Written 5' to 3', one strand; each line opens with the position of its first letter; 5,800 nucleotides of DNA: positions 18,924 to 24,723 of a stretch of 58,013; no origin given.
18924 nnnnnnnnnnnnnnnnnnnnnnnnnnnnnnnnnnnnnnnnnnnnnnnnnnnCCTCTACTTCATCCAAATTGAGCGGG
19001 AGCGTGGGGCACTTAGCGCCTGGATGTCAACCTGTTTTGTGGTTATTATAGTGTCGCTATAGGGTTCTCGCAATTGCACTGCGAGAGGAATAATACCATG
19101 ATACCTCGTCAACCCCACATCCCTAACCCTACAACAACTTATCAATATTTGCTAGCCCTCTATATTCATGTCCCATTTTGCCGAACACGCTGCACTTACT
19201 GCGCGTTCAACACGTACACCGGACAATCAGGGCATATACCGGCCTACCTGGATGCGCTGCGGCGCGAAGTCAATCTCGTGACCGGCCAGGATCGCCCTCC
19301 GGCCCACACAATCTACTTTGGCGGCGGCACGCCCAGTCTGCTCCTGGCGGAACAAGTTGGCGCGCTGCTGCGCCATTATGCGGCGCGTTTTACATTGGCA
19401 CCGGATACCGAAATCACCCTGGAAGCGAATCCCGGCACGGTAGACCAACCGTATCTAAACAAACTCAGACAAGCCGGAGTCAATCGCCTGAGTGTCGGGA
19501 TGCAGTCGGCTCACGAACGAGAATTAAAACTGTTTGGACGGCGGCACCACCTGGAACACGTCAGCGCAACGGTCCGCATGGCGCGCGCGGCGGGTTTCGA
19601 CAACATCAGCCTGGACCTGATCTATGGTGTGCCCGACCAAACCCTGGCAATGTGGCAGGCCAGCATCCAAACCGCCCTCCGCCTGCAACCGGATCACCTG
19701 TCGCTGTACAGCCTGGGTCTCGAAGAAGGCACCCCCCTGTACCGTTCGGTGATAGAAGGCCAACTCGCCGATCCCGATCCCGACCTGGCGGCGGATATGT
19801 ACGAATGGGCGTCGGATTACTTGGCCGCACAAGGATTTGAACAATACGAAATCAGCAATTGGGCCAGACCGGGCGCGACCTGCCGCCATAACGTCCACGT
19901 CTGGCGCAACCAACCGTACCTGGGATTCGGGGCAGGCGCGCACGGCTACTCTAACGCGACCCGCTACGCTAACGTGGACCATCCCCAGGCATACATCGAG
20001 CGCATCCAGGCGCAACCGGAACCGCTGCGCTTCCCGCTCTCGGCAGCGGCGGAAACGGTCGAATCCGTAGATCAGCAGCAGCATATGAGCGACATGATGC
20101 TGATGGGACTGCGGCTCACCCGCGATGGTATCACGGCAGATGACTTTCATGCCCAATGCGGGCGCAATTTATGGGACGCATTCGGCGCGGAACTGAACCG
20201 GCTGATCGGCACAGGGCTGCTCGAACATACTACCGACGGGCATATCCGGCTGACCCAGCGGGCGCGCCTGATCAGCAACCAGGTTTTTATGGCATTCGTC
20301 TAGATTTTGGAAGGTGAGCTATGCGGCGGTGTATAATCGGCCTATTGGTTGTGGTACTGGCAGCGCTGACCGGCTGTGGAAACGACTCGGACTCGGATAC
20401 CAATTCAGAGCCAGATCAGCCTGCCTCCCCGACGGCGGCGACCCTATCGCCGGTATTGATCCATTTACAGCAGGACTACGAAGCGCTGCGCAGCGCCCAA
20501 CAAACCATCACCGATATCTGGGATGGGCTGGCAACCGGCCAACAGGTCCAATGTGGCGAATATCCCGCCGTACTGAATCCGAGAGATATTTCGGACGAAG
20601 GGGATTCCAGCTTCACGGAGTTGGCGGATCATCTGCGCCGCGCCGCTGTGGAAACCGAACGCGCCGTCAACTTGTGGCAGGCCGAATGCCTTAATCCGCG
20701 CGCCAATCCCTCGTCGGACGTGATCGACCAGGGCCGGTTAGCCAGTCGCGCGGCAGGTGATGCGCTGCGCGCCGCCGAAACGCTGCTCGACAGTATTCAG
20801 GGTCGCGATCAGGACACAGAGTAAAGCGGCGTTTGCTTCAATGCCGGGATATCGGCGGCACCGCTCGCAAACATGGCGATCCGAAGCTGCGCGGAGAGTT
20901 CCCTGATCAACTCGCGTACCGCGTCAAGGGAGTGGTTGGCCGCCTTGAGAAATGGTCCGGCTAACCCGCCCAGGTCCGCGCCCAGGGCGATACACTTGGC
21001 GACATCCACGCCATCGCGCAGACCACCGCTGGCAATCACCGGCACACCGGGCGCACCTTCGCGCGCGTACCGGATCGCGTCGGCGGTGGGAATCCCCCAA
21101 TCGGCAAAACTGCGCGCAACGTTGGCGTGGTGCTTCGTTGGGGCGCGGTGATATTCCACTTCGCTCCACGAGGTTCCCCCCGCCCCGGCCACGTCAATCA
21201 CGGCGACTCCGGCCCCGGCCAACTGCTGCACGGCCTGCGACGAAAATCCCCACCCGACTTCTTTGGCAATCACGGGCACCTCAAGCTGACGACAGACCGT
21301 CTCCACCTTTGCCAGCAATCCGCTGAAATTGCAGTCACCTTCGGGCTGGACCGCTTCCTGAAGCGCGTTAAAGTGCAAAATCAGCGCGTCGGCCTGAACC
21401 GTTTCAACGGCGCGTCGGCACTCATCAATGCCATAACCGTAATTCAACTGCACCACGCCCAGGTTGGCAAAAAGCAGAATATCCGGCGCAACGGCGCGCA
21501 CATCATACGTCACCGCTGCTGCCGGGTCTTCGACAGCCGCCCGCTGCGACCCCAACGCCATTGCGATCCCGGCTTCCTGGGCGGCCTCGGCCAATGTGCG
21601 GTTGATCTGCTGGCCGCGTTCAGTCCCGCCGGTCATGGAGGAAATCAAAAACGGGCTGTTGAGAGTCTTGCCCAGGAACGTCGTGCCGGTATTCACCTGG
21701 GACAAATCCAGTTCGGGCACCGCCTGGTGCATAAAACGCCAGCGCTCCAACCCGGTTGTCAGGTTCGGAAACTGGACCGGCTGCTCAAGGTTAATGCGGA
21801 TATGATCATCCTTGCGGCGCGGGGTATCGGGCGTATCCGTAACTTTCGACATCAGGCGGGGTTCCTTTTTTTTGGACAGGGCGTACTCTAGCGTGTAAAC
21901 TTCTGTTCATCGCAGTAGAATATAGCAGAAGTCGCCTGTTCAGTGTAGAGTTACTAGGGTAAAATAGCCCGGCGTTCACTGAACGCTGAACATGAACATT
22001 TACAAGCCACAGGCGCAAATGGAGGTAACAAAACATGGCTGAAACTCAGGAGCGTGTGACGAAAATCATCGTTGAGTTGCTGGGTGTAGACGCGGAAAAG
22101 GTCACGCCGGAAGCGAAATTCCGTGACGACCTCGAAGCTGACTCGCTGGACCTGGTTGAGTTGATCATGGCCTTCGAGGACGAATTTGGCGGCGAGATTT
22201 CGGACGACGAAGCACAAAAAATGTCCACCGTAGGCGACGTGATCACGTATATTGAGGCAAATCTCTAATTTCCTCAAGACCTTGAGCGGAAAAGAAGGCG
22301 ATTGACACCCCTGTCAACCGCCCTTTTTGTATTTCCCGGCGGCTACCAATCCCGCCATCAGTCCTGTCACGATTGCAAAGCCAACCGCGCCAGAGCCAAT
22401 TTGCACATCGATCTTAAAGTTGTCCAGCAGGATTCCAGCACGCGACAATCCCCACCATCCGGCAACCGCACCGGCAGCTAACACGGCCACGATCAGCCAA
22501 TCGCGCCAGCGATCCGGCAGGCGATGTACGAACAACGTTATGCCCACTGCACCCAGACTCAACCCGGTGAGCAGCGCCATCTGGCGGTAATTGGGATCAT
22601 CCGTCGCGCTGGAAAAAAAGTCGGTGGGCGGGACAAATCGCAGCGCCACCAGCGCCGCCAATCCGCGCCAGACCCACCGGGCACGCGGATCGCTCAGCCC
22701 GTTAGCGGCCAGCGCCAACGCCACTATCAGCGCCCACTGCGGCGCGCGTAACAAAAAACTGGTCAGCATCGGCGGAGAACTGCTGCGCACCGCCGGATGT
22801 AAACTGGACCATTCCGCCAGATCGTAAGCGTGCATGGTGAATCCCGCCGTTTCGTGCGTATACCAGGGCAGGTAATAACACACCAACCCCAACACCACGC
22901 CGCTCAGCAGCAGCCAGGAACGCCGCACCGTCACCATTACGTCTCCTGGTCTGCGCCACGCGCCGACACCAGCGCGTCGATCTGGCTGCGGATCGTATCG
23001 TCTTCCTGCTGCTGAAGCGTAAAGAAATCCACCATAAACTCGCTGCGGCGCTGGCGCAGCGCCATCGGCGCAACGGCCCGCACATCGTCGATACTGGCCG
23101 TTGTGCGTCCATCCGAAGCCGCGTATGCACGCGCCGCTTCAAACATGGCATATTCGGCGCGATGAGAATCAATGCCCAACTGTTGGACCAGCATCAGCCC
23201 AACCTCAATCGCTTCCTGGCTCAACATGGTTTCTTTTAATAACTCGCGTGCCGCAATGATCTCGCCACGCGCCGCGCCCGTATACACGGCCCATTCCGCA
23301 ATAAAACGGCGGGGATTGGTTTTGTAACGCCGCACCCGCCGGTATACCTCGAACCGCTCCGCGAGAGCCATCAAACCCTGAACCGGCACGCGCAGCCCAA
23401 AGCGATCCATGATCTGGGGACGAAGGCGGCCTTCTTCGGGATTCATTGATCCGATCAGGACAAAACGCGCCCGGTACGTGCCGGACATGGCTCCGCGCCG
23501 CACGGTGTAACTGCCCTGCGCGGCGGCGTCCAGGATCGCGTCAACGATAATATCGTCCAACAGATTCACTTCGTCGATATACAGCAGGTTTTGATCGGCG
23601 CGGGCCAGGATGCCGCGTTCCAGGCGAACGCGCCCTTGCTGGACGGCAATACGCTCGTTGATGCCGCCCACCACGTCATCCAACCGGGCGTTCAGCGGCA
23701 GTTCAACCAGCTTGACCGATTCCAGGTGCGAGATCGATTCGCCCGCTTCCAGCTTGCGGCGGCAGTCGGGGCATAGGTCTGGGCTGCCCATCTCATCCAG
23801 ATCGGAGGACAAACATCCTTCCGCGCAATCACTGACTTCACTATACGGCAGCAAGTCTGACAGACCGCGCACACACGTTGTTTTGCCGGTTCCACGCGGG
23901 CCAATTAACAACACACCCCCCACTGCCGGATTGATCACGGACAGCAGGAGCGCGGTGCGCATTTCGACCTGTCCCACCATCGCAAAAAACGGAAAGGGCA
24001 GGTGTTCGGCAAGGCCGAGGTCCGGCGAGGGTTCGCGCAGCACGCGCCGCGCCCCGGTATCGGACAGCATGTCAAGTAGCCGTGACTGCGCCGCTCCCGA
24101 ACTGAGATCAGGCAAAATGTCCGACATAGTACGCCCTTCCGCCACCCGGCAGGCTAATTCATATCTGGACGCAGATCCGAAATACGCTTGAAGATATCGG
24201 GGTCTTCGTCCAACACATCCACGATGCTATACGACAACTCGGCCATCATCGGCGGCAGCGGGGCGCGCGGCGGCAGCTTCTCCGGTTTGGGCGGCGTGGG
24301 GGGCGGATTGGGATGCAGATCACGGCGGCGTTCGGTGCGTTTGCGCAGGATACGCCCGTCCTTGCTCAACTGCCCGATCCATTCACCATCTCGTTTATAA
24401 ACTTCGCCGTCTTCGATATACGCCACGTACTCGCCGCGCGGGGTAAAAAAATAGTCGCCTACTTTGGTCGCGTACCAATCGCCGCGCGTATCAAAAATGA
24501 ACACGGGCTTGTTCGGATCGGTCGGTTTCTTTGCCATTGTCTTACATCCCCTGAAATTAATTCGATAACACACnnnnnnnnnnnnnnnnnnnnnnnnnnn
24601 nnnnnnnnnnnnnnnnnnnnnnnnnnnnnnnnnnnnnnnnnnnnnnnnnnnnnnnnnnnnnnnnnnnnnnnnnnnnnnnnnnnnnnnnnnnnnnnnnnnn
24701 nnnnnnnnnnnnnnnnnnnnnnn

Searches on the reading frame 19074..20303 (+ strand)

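Call 56: search_protein_families(library=pfam, proteins=[window:19074-20303:+], max_evalue=0.0001)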
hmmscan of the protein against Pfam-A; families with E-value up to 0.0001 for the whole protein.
window:19074-20303:+ (409 aa): 2 families
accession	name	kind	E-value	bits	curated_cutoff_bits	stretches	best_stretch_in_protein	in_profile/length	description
PF04055.27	Radical_SAM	-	2.3e-27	96.6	29.5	1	30-198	1-163/166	Radical SAM superfamily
PF06969.22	HemN_C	-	6.4e-13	49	24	1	332-399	1-66/67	HemN C-terminal domain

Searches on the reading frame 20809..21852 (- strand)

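Call 16: search_protein_families(library=pfam, proteins=[window:20809-21852:-], max_evalue=0.01)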
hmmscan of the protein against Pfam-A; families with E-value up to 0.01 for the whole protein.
window:20809-21852:- (347 aa): 4 families
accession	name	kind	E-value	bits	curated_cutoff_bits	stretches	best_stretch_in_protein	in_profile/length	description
PF01070.24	FMN_dh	-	3.1e-23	82.8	24.9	2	181-341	208-346/350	FMN-dependent dehydrogenase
PF01645.23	Glu_synthase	-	1.5e-05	24.8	20.4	1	211-298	224-304/369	Conserved region in glutamate synthase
PF00478.31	IMPDH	-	2e-05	24.2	25.6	1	245-294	181-232/345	IMP dehydrogenase / GMP reductase domain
PF03060.21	NMO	-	0.0032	17.3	28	1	265-306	193-230/331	Nitronate monooxygenase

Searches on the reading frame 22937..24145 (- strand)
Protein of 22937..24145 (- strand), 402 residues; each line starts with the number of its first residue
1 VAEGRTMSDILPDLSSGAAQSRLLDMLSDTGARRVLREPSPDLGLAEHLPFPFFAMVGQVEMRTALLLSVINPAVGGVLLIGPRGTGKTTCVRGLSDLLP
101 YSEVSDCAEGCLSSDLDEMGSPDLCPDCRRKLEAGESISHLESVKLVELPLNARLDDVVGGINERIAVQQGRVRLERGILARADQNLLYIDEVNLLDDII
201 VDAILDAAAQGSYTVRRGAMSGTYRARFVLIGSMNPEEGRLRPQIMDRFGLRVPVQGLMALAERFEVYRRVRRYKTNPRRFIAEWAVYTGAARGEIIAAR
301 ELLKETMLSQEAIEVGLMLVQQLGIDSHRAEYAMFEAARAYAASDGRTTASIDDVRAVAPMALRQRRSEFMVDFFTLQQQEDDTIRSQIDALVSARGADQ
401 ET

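Call 16: search_protein_families(library=pfam, proteins=[window:22937-24145:-], max_evalue=0.01)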
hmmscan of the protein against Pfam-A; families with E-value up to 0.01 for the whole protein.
window:22937-24145:- (402 aa): 8 families
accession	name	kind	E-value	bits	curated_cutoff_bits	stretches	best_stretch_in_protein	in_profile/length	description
PF17863.7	AAA_lid_2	-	8.9e-13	48.2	22.7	1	322-368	10-55/74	AAA lid domain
PF01078.27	Mg_chelatase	-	2.1e-10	40.8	20.3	1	171-236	93-158/207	Magnesium chelatase, subunit ChlI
PF07728.20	AAA_5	-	1.8e-07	31.7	22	0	77-99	1-23/139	AAA domain (dynein-related subfamily)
PF00493.29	MCM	-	9.3e-06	25.3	23.3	1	170-243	107-180/224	MCM P-loop domain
PF13401.12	AAA_22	-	0.00012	22.9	27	1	78-198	8-98/130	AAA domain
PF13191.12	AAA_16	-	0.0002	22.4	32.6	1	64-105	13-57/167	AAA ATPase domain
PF20030.5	bpMoxR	-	0.0005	19.6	27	0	170-257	84-168/205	MoxR domain in the MoxR-vWA-beta-propeller ternary systems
PF00004.35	AAA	-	0.0017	19.3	21.2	1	78-100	1-23/131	ATPase family associated with various cellular activities (AAA)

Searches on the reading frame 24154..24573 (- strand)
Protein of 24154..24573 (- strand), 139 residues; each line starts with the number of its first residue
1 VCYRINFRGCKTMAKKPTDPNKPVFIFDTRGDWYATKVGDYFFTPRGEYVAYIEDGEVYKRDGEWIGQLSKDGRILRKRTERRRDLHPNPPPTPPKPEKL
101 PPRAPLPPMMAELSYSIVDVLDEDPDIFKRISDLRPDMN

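Call 16: search_protein_families(library=pfam, proteins=[window:24154-24573:-], max_evalue=0.01)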
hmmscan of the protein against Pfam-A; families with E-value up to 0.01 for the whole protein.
window:24154-24573:- (139 aa): 1 family
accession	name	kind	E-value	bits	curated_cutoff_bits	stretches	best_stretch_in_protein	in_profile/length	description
PF21784.3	Bflower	-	1e-05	26.3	25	1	25-90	2-74/116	4-fold beta flower protein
